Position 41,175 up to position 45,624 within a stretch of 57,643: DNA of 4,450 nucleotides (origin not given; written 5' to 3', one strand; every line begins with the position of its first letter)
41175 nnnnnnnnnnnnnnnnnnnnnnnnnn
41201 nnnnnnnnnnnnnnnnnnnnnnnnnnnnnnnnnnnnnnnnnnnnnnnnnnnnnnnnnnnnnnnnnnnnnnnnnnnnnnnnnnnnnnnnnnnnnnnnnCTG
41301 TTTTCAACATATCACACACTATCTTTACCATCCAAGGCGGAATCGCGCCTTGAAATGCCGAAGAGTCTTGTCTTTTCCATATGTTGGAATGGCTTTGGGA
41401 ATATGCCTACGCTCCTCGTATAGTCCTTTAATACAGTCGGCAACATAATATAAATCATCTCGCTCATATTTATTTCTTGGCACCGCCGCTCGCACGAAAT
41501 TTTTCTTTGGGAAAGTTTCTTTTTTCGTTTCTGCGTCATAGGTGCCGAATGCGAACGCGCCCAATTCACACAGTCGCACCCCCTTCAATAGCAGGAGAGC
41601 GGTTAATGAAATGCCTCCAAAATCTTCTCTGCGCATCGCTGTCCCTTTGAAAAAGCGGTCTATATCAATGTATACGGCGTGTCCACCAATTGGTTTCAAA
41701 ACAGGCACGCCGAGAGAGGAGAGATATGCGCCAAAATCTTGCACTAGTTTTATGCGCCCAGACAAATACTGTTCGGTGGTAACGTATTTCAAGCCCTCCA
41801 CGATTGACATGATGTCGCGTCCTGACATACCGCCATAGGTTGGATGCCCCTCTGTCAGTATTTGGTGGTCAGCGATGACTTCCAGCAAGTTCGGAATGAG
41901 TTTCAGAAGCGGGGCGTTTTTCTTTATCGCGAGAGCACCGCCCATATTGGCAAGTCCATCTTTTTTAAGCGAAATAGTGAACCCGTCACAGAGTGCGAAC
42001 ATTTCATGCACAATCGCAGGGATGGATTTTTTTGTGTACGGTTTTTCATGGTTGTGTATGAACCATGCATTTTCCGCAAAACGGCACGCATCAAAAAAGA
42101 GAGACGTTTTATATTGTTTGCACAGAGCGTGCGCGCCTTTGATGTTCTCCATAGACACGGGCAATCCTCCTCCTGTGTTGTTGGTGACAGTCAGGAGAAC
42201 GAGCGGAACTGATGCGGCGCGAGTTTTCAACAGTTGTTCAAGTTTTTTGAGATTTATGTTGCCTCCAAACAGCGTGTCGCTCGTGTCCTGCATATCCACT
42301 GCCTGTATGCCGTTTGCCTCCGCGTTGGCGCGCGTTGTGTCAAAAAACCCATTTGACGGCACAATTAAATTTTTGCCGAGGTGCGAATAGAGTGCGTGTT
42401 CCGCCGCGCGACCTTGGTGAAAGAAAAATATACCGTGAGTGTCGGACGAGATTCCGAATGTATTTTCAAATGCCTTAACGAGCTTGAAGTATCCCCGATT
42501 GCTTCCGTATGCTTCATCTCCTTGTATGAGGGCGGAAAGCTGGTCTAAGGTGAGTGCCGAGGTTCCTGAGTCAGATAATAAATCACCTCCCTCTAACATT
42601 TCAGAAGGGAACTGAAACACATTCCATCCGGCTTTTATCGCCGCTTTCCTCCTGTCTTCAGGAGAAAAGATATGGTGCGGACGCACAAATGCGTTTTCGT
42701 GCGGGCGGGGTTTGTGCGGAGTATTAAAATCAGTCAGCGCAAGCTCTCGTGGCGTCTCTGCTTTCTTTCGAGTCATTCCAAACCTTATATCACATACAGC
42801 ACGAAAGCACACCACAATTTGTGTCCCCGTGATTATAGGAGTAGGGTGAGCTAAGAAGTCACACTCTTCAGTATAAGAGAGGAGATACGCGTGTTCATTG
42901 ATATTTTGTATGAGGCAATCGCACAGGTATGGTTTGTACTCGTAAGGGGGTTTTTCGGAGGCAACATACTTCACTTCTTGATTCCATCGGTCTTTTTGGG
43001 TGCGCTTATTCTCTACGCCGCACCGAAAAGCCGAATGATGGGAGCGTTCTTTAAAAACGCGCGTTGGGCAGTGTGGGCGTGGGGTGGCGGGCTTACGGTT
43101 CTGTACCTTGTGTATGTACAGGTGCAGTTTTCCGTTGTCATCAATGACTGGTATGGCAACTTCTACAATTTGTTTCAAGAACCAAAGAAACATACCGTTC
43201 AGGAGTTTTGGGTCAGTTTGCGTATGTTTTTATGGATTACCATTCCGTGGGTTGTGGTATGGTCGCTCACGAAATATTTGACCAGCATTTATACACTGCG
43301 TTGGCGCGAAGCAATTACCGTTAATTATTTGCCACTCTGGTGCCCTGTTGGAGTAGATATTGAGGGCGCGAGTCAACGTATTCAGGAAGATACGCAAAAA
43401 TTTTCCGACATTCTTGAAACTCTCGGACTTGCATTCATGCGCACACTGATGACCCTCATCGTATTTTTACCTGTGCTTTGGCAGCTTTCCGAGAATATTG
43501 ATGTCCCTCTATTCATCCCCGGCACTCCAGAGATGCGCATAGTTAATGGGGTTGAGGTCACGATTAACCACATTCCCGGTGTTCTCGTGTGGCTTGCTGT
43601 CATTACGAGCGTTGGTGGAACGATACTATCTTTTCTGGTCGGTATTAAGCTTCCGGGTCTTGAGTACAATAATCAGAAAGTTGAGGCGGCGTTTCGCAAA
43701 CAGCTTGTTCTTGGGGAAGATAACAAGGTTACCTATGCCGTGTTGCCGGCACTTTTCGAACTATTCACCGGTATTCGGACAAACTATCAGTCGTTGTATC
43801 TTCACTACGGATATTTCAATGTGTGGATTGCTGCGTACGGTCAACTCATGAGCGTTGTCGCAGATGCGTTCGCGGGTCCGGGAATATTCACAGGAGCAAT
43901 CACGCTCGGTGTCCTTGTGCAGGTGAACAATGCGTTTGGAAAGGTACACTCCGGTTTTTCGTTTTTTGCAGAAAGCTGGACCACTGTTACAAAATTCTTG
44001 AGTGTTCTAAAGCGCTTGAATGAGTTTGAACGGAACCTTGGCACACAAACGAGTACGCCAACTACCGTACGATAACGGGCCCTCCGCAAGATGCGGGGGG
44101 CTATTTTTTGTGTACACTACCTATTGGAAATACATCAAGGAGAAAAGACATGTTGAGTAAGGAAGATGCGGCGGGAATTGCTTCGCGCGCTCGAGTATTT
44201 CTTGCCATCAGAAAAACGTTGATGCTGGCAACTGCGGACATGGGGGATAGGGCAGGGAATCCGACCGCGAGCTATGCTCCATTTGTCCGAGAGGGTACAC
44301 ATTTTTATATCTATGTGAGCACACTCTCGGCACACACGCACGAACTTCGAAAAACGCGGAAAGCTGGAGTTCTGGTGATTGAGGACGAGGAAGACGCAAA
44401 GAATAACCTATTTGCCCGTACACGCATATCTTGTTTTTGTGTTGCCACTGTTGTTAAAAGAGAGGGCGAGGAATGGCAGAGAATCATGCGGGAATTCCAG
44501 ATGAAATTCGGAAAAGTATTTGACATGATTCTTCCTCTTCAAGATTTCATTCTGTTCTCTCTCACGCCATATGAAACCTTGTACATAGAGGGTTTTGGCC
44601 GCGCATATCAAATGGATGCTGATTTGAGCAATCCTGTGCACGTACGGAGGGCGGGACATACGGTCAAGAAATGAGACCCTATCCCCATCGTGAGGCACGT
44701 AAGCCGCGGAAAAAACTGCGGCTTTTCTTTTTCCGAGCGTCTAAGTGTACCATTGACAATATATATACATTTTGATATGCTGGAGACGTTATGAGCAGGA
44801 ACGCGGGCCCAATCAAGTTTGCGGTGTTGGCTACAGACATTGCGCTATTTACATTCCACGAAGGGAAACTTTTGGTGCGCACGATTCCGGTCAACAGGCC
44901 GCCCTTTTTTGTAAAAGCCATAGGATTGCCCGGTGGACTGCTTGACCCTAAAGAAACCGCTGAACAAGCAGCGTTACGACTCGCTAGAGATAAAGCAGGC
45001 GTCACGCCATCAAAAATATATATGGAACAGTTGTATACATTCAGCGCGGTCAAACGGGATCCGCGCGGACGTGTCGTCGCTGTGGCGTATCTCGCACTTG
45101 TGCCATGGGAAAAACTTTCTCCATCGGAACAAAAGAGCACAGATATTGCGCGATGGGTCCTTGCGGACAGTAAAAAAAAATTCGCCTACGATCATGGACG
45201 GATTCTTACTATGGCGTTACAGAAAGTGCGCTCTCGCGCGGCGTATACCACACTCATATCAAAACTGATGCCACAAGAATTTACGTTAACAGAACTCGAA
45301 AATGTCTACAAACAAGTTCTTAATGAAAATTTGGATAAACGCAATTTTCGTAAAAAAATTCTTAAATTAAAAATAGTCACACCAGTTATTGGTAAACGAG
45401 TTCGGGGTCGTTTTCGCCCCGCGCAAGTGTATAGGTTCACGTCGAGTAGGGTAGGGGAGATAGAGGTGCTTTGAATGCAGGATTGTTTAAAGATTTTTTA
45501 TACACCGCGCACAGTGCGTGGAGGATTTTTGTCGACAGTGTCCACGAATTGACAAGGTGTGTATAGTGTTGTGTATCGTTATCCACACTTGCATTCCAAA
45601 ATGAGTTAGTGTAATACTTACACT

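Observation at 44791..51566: A TerY-P-type vWA/PP2C/kinase triad embedded inside an NrtR-headed NAD salvage locus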

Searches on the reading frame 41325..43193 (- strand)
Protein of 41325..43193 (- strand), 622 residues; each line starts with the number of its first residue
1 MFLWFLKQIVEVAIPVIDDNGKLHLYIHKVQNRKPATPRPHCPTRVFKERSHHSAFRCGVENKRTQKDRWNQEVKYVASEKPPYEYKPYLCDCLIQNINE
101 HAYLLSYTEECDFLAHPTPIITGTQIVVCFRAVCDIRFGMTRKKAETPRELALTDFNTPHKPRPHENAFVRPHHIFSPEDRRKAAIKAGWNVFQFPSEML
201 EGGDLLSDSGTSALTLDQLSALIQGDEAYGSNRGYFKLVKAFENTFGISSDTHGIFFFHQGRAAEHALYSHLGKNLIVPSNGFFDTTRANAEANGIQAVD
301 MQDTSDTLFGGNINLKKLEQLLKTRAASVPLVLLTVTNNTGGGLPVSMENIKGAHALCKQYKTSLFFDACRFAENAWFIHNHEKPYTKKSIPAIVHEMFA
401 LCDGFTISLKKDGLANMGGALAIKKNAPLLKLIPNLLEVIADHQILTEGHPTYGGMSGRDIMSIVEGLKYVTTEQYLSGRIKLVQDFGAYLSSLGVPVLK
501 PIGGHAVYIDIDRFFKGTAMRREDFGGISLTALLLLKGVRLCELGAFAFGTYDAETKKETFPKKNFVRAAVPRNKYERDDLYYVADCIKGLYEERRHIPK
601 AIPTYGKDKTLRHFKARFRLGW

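Call 3: search_protein_families(library=pfam, proteins=[window:41325-43193:-], max_evalue=0.01)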
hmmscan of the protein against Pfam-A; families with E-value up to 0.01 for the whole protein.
window:41325-43193:- (622 aa): 1 family
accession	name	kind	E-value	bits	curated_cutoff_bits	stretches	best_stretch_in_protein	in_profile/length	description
PF01212.27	Beta_elim_lyase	-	1.1e-55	189.4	27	1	204-585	1-286/288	Beta-eliminating lyase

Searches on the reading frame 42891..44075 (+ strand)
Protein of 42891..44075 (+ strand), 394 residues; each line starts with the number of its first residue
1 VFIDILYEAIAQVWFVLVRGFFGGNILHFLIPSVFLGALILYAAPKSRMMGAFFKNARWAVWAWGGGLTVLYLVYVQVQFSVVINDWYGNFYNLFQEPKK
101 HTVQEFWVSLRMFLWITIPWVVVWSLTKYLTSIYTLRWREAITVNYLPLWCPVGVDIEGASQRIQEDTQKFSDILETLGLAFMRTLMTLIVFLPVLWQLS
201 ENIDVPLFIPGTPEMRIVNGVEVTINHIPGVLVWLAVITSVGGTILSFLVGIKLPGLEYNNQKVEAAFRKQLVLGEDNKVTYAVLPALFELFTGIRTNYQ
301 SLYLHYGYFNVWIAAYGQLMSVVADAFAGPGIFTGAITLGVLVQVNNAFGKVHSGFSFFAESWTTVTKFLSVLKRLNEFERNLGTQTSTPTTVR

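Call 3: search_protein_families(library=pfam, proteins=[window:42891-44075:+], max_evalue=0.01)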
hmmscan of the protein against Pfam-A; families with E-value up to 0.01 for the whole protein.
window:42891-44075:+ (394 aa): 2 families
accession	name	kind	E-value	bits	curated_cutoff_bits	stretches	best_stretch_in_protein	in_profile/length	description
PF05992.17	SbmA_BacA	-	4.3e-103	345.5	24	1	57-383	2-314/315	SbmA/BacA-like family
PF06472.20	ABC_membrane_2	-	1.7e-12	47.7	24.4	1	68-272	18-200/269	ABC transporter transmembrane region 2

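Call 5: search_protein_families(library=ncbifam, proteins=[window:42891-44075:+], max_evalue=0.01)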
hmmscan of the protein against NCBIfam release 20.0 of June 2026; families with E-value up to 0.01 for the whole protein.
window:42891-44075:+ (394 aa): 2 families
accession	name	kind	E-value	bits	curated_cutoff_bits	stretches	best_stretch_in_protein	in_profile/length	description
NF009036.0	PRK12369.1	equivalog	4.7e-126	420.6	385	1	49-385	1-324/326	putative transporter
NF008306.0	PRK11098.1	equivalog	2.3e-87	293.9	492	1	52-386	80-400/413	peptide antibiotic transporter SbmA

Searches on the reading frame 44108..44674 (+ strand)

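Call 3: search_protein_families(library=pfam, proteins=[window:44108-44674:+], max_evalue=0.01)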
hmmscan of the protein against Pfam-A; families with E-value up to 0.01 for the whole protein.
window:44108-44674:+ (188 aa): 1 family
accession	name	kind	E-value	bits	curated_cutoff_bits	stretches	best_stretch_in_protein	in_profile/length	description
PF01243.27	PNPOx_N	-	5.4e-11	43.4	28.1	1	28-152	5-111/120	Pyridoxamine 5'-phosphate oxidase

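Call 5: search_protein_families(library=ncbifam, proteins=[window:44108-44674:+], max_evalue=0.01)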
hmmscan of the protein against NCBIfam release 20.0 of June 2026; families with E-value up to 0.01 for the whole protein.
window:44108-44674:+ (188 aa): 2 families
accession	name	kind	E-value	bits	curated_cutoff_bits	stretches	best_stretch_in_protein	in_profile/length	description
TIGR04110.1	heme_HutZ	equivalog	2.2e-37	128.4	225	1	30-184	17-167/168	heme utilization protein HutZ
TIGR04109.1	heme_ox_HugZ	equivalog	1.7e-27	96.4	240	1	17-171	77-229/243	HugZ family heme oxygenase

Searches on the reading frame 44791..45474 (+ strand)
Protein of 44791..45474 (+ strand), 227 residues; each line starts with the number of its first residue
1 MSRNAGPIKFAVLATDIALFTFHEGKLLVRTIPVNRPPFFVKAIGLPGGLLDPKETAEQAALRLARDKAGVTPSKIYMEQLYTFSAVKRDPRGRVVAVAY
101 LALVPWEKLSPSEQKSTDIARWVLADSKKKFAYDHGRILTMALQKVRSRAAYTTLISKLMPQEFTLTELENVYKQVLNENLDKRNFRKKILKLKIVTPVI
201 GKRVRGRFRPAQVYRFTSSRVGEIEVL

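Call 3: search_protein_families(library=pfam, proteins=[window:44791-45474:+], max_evalue=0.01)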
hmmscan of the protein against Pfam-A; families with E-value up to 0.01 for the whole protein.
window:44791-45474:+ (227 aa): 3 families
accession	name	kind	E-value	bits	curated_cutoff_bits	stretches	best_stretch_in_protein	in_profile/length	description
PF21906.2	NrtR_WHD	-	1e-21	77.3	27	1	158-216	3-61/61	NrtR DNA-binding winged helix domain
PF19368.5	AraR_C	-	4.4e-12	46.5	23.8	1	153-219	2-69/82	AraR C-terminal winged HTH domain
PF00293.34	NUDIX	-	1.5e-08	35.1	21.1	1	17-126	8-116/134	NUDIX domain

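Call 4: search_protein_families(library=padloc, proteins=[window:44791-45474:+], max_evalue=0.01)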
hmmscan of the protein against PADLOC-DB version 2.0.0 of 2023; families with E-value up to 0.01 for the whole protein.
window:44791-45474:+ (227 aa): 0 families

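Call 5: search_protein_families(library=ncbifam, proteins=[window:44791-45474:+], max_evalue=0.01)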
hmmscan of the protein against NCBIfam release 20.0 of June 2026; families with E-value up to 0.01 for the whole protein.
window:44791-45474:+ (227 aa): 4 families
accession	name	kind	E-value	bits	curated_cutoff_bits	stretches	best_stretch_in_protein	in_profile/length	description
NF050029.2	TransRepNtr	equivalog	8.9e-38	130.1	400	1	12-218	21-227/245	ADPR responsive transcriptional repressor NtrR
NF003786.0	PRK05379.1-2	equivalog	0.00072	18.8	397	1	45-135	246-344/354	bifunctional nicotinamide-nucleotide adenylyltransferase/Nudix hydroxylase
NF003790.0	PRK05379.2-2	equivalog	0.0011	18.2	403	1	43-119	243-321/354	bifunctional nicotinamide mononucleotide adenylyltransferase/ADP-ribose pyrophosphatase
NF008044.0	PRK10776.1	equivalog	0.0041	17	148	1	44-126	33-108/130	8-oxo-dGTP diphosphatase MutT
